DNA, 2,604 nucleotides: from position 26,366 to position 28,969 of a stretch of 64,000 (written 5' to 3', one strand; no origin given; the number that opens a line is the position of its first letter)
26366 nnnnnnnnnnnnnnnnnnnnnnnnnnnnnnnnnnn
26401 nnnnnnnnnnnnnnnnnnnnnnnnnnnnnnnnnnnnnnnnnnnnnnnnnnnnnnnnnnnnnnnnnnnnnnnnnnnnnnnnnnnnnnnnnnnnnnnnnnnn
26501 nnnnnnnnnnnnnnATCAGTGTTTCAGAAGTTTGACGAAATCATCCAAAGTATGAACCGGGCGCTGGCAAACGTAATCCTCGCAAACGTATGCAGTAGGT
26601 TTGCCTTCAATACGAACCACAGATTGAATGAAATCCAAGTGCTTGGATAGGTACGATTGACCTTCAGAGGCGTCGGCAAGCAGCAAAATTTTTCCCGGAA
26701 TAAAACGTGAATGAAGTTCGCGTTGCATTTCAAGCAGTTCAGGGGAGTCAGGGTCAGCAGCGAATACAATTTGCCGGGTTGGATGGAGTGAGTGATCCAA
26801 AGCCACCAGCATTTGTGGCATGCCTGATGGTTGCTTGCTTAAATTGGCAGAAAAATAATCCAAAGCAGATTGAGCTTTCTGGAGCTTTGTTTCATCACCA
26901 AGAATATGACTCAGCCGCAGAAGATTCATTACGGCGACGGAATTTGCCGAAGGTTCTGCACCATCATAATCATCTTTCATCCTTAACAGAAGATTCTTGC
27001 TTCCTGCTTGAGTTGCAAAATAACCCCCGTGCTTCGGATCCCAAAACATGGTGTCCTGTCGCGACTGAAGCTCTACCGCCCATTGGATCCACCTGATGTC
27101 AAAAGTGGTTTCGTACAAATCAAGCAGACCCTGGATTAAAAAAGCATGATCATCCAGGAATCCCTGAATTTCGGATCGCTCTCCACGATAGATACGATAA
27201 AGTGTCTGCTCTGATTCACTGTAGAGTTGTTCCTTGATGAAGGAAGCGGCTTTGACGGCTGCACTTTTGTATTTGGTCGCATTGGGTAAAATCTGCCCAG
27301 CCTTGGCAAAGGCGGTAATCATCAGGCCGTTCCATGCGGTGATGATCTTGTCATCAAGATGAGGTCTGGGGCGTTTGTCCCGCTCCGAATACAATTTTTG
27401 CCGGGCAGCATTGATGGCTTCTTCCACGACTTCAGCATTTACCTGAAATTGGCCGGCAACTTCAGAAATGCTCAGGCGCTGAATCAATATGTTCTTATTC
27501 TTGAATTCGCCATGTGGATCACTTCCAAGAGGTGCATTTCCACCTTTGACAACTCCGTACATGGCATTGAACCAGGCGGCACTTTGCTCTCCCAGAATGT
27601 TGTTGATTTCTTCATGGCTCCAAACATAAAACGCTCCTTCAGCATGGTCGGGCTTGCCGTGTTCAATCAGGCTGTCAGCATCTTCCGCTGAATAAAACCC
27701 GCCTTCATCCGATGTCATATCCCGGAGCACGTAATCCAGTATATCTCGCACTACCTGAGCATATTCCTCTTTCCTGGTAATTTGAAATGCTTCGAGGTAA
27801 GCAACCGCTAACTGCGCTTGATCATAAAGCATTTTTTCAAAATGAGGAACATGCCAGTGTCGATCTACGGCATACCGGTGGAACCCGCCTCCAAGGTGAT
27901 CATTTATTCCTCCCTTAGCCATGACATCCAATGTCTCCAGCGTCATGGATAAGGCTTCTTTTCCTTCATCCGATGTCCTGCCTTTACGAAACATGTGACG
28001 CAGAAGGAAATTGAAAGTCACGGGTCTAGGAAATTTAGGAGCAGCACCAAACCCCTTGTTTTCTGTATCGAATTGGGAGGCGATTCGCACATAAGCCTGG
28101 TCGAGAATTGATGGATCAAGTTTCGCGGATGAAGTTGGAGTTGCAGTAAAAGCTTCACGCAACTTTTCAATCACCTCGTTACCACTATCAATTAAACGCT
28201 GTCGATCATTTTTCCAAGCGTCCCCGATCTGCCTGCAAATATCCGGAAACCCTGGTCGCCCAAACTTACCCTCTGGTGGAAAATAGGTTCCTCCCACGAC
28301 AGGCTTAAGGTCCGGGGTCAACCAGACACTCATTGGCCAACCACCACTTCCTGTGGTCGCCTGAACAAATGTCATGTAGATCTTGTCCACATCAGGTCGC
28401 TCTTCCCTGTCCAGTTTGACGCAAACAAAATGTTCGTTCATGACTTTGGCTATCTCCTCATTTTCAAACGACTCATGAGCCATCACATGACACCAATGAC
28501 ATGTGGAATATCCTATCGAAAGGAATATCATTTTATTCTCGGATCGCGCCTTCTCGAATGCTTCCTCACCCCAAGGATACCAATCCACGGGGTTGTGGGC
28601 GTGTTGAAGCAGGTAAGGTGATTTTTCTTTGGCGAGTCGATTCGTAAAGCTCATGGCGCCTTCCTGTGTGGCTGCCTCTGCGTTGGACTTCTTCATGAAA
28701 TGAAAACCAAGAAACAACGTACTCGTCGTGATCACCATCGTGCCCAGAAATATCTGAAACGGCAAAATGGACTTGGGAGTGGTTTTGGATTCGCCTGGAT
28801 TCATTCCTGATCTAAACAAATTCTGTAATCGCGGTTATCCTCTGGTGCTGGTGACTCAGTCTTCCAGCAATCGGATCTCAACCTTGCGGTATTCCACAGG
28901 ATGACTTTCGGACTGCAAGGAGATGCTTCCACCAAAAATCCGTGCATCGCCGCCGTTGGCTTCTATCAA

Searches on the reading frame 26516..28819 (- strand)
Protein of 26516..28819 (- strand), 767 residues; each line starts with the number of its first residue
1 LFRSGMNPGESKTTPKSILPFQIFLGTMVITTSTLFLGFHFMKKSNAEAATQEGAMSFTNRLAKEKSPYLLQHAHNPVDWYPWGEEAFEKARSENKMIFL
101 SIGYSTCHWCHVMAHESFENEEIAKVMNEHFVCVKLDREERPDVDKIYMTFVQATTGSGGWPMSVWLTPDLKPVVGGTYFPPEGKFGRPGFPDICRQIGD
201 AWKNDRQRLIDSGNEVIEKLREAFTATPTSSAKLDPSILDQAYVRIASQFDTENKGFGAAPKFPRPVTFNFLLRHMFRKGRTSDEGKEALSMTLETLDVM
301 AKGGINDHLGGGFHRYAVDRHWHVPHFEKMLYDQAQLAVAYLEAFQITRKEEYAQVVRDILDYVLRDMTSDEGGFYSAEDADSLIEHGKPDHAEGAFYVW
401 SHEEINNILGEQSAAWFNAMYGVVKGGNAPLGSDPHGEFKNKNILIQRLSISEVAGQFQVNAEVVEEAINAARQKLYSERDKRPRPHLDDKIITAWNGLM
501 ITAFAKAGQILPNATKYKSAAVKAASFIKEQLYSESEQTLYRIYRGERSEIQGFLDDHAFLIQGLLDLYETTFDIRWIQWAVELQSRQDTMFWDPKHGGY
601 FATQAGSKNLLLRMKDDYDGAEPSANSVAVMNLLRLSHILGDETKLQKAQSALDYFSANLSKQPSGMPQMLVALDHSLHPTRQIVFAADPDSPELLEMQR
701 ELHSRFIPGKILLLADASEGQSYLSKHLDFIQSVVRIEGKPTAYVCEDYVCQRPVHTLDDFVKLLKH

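Call 6: search_protein_families(library=pfam, proteins=[window:26516-28819:-])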
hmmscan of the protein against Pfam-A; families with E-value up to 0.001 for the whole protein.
window:26516-28819:- (767 aa): 2 families
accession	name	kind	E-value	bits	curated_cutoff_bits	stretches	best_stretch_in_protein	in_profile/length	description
PF03190.21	Thioredox_DsbH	-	8.8e-79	263.6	27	1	59-220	1-162/163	Protein of unknown function, DUF255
PF13899.12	Thioredoxin_7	-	1.6e-11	44.6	27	1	79-143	1-65/83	Thioredoxin-like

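Call 7: search_protein_families(library=ncbifam, proteins=[window:26516-28819:-])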
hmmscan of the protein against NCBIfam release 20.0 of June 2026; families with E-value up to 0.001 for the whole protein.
window:26516-28819:- (767 aa): 2 families
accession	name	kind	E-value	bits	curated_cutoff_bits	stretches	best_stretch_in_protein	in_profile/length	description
NF045694.1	seleno_TsoB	exception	5.1e-05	21.6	805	1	76-139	455-518/572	rhodanese/DsbD fusion-like selenoprotein TsoB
NF043050.1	DisulfRedDsbH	equivalog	0.00048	20.2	190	1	72-139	37-104/166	disulfide reductase DsbH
